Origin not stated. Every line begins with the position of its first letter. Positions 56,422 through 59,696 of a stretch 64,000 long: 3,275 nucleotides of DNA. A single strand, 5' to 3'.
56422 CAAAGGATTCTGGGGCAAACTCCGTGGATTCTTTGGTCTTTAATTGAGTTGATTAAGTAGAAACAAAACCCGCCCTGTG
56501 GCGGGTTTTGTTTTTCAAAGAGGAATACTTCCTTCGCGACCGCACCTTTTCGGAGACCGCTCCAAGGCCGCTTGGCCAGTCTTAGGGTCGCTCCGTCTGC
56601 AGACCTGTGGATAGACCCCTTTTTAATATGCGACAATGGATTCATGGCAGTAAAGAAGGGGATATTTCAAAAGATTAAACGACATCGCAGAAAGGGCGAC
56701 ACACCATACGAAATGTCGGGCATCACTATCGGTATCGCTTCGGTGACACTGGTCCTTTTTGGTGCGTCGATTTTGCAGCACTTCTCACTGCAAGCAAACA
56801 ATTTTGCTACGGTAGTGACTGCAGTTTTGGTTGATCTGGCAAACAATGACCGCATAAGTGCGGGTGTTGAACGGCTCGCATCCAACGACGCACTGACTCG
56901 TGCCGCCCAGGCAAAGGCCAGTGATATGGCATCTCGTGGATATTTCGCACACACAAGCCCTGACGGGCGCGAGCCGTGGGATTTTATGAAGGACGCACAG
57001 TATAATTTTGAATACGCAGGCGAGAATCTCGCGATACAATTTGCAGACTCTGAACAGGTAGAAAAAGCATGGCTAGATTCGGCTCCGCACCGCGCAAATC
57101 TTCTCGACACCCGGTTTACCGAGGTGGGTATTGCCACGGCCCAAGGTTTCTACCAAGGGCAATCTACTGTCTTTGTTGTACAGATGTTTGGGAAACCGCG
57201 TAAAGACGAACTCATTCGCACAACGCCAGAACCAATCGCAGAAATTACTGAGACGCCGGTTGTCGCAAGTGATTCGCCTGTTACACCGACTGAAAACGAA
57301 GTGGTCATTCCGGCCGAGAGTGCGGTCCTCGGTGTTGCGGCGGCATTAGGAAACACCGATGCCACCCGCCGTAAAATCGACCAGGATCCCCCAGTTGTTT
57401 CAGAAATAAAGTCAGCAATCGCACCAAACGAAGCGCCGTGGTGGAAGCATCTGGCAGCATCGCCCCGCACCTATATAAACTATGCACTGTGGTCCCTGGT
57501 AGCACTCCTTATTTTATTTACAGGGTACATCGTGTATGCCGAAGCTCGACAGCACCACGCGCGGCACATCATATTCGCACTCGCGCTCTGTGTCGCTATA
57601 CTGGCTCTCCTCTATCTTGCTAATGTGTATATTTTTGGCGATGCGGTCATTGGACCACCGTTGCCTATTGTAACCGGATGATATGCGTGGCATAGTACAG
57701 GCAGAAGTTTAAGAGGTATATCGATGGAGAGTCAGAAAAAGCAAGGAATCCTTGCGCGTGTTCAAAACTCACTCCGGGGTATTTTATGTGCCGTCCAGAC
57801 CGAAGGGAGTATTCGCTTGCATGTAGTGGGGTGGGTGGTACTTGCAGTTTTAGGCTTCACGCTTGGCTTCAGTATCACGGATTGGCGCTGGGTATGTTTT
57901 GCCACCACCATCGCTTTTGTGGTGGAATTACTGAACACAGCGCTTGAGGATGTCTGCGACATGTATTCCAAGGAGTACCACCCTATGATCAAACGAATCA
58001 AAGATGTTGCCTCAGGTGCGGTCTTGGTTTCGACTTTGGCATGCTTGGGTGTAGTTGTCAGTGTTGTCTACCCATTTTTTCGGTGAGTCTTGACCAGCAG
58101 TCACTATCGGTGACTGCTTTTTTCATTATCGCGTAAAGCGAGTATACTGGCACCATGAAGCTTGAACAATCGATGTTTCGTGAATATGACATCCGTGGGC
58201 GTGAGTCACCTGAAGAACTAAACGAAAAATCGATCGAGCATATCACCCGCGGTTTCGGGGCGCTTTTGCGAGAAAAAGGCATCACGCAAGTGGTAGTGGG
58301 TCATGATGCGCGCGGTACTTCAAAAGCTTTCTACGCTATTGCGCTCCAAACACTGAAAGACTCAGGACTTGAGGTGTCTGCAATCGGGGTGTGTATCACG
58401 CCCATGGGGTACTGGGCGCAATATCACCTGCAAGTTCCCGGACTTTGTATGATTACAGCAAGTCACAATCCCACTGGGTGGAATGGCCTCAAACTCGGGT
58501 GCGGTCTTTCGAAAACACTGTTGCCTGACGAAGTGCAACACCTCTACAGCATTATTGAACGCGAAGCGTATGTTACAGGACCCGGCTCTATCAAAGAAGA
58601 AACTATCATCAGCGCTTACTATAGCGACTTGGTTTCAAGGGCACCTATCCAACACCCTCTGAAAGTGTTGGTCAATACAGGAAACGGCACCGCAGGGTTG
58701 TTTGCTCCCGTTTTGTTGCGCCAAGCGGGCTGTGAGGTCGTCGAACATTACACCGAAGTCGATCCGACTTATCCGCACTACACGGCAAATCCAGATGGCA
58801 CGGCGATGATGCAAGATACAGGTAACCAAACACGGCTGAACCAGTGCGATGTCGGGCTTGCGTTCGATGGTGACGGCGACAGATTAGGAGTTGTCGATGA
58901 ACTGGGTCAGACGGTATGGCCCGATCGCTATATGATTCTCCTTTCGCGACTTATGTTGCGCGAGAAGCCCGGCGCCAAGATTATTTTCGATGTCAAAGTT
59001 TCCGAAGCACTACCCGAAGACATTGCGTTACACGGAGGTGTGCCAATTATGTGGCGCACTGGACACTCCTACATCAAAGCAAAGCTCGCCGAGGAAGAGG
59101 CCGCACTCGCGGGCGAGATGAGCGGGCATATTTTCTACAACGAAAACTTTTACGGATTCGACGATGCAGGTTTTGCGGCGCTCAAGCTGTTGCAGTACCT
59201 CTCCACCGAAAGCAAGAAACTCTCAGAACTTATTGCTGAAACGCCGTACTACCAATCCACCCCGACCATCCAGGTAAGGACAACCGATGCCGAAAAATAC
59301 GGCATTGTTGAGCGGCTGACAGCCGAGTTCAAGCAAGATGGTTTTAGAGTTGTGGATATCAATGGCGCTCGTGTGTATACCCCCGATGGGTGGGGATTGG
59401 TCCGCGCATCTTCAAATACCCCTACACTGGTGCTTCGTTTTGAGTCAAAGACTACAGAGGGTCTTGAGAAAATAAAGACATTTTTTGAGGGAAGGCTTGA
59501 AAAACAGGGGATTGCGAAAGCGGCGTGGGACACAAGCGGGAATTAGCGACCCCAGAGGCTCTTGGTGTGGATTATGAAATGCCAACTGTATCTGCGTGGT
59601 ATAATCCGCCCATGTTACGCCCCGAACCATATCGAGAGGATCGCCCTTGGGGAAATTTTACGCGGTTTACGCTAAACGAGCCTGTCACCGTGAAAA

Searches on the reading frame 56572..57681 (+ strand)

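Call 43: search_protein_families(library=pfam, proteins=[window:56572-57681:+], max_evalue=0.001)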
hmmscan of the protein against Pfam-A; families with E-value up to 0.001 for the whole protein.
window:56572-57681:+ (369 aa): 1 family
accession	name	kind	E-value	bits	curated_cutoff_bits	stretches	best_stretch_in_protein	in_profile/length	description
PF00188.32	CAP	-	9e-17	62.4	21.1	1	88-206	2-117/117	Cysteine-rich secretory protein family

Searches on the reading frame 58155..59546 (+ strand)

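Call 43: search_protein_families(library=pfam, proteins=[window:58155-59546:+], max_evalue=0.001)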
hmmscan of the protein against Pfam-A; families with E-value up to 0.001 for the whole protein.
window:58155-59546:+ (463 aa): 4 families
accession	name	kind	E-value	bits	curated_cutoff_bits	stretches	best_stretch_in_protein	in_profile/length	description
PF02878.22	PGM_PMM_I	-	1.6e-27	96.3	22.5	1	7-138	3-135/138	Phosphoglucomutase/phosphomannomutase, alpha/beta/alpha domain I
PF02880.22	PGM_PMM_III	-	3.5e-22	79.1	20.7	1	256-362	2-110/115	Phosphoglucomutase/phosphomannomutase, alpha/beta/alpha domain III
PF02879.22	PGM_PMM_II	-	1.1e-19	71.3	29.3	1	162-251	14-103/103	Phosphoglucomutase/phosphomannomutase, alpha/beta/alpha domain II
PF00408.26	PGM_PMM_IV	-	1.7e-09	38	23.1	1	372-442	2-63/68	Phosphoglucomutase/phosphomannomutase, C-terminal domain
